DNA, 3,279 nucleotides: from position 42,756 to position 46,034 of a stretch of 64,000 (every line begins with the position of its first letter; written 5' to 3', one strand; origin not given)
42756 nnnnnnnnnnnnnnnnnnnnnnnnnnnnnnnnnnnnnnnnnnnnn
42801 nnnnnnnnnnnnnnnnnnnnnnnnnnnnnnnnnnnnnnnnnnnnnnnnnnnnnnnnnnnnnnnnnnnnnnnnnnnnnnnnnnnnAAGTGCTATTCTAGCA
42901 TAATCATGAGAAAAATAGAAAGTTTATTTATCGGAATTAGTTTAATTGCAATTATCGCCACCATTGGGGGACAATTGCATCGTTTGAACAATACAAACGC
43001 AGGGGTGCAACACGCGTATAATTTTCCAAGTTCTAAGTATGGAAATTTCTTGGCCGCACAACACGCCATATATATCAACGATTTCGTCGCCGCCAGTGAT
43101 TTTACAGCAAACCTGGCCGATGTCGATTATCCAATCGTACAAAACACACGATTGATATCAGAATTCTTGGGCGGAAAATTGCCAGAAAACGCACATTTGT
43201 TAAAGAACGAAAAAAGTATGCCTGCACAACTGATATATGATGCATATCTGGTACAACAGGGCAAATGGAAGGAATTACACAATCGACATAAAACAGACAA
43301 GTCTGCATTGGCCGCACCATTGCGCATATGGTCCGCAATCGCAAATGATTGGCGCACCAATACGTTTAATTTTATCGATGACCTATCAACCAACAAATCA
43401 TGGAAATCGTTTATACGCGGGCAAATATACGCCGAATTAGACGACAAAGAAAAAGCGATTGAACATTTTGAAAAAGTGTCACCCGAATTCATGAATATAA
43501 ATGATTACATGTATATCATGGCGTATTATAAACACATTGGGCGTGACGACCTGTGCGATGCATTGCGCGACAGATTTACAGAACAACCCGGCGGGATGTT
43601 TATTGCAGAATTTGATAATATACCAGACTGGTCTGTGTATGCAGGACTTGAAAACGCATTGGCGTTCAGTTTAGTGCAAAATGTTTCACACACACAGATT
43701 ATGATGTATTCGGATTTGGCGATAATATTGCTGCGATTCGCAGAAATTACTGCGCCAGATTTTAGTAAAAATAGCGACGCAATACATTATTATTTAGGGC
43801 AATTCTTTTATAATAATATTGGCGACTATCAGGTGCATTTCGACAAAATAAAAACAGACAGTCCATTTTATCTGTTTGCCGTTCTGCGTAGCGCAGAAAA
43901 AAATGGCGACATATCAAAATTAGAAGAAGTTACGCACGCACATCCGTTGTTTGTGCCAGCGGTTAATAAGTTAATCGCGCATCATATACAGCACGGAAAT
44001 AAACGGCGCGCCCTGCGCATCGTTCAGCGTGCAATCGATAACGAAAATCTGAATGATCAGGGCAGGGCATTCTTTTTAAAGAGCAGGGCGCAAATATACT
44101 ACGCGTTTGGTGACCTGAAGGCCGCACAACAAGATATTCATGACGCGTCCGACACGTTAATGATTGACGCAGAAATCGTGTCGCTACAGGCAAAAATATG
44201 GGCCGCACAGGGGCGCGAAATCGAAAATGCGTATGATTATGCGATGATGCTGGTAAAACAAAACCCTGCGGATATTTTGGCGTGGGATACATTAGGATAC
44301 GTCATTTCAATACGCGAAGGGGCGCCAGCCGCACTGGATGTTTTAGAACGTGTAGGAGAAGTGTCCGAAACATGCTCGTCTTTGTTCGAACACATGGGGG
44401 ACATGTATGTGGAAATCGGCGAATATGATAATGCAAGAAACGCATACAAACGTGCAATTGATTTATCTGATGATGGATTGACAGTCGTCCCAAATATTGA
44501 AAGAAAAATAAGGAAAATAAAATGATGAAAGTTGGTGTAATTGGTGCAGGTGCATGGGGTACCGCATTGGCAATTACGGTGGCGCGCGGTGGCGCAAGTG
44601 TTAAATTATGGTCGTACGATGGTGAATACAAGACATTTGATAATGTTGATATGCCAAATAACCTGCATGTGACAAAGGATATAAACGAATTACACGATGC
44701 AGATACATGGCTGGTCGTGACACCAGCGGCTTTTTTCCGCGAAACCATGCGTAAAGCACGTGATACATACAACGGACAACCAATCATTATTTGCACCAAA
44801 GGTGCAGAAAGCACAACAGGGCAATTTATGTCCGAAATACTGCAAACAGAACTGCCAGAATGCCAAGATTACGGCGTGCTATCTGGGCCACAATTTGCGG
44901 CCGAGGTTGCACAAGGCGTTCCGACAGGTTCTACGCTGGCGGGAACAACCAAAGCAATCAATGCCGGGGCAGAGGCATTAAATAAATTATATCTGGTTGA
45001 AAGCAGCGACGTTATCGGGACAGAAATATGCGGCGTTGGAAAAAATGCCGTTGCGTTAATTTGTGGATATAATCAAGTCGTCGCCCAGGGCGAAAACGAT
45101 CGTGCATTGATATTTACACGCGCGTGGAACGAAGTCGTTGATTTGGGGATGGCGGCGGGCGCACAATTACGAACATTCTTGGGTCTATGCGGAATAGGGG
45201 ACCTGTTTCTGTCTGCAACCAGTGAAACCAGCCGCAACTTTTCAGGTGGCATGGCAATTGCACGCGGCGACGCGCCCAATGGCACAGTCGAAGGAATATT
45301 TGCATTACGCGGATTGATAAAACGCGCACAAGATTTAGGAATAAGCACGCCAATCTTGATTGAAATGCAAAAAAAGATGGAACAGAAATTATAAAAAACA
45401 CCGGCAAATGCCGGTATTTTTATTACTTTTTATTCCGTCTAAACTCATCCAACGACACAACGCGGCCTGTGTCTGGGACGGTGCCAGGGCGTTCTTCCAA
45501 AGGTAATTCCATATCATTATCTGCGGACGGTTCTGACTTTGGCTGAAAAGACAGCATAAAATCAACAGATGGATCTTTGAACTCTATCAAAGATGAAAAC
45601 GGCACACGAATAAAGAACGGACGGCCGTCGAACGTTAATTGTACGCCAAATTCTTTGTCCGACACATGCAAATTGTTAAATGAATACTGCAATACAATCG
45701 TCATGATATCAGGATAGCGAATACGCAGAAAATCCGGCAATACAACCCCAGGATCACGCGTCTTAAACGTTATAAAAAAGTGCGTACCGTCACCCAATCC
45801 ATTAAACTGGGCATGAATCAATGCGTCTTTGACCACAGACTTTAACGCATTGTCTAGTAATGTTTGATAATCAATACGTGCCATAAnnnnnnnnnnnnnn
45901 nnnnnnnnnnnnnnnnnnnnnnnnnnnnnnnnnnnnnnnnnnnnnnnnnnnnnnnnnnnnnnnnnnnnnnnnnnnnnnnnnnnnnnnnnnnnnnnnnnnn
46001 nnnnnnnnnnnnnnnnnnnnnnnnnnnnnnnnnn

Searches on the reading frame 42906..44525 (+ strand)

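Call 22: search_protein_families(library=pfam, proteins=[window:42906-44525:+], max_evalue=0.001)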
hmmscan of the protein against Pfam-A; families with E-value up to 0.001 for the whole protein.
window:42906-44525:+ (539 aa): 13 families
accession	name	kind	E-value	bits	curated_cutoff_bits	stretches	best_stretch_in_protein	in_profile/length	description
PF13181.12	TPR_8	-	3.6e-10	39.6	25.7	0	496-521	6-31/34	Tetratricopeptide repeat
PF07719.23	TPR_2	-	9.9e-09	35.1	27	0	496-521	6-31/34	Tetratricopeptide repeat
PF13424.12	TPR_12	-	1.5e-07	32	30.1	0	476-521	29-75/77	Tetratricopeptide repeat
PF00515.34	TPR_1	-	2e-07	31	27.8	0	171-191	7-27/34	Tetratricopeptide repeat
PF13428.12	TPR_14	-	2.1e-06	28.3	23.5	0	497-520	7-30/44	Tetratricopeptide repeat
PF13414.12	TPR_11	-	2.8e-06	27.4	26.8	1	498-521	1-24/42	TPR repeat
PF10602.15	RPN7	-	1.4e-05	25.3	29.6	0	353-435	39-119/174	26S proteasome subunit RPN7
PF13432.12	TPR_16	-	2.8e-05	24.9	32.7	0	360-407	7-50/65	Tetratricopeptide repeat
PF13176.12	TPR_7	-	7.2e-05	23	27.9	0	496-523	4-31/36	Tetratricopeptide repeat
PF09976.15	TPR_21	-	0.00011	22.5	25.5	0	492-524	147-179/193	Tetratricopeptide repeat-like domain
PF13174.12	TPR_6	-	0.00034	21.5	26.3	0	497-519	6-28/33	Tetratricopeptide repeat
PF13371.12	TPR_9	-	0.00061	20.2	35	0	430-482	2-54/73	Tetratricopeptide repeat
PF12569.14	NatA_aux_su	-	0.00085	18.8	33.3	0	328-414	167-252/515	N-terminal acetyltransferase A, auxiliary subunit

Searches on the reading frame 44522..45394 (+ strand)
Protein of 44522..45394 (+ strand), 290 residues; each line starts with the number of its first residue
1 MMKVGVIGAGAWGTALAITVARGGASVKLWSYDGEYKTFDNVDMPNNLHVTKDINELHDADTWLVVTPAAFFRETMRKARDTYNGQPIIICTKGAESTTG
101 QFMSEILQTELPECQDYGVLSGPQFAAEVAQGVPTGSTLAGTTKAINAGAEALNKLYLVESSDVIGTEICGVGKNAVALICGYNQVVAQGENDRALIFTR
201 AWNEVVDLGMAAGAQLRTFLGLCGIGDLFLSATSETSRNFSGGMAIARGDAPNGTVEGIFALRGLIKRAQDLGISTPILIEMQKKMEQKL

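Call 22: search_protein_families(library=pfam, proteins=[window:44522-45394:+], max_evalue=0.001)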
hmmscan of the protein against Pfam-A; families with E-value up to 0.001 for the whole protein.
window:44522-45394:+ (290 aa): 3 families
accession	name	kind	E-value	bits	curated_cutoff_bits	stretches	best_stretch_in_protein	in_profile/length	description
PF01210.29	NAD_Gly3P_dh_N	-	4.9e-32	111.5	23.1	1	3-144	1-155/158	NAD-dependent glycerol-3-phosphate dehydrogenase N-terminus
PF07479.19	NAD_Gly3P_dh_C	-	1.2e-27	97.3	25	1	163-284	1-129/142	NAD-dependent glycerol-3-phosphate dehydrogenase C-terminus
PF20618.3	GPD_NAD_C_bact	-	4.2e-08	34.1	27.6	1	223-279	1-63/66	Bacterial GPD, NAD-dependent C-terminal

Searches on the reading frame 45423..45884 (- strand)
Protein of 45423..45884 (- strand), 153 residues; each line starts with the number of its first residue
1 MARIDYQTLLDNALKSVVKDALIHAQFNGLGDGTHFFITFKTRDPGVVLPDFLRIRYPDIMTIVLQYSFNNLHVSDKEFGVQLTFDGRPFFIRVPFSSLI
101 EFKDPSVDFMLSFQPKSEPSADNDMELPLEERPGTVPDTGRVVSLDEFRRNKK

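Call 22: search_protein_families(library=pfam, proteins=[window:45423-45884:-], max_evalue=0.001)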
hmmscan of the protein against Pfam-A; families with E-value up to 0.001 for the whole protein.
window:45423-45884:- (153 aa): 1 family
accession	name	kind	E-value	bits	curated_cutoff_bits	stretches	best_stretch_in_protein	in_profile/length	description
PF04386.18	SspB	-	9.2e-28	97.7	27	1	11-125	4-119/156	Stringent starvation protein B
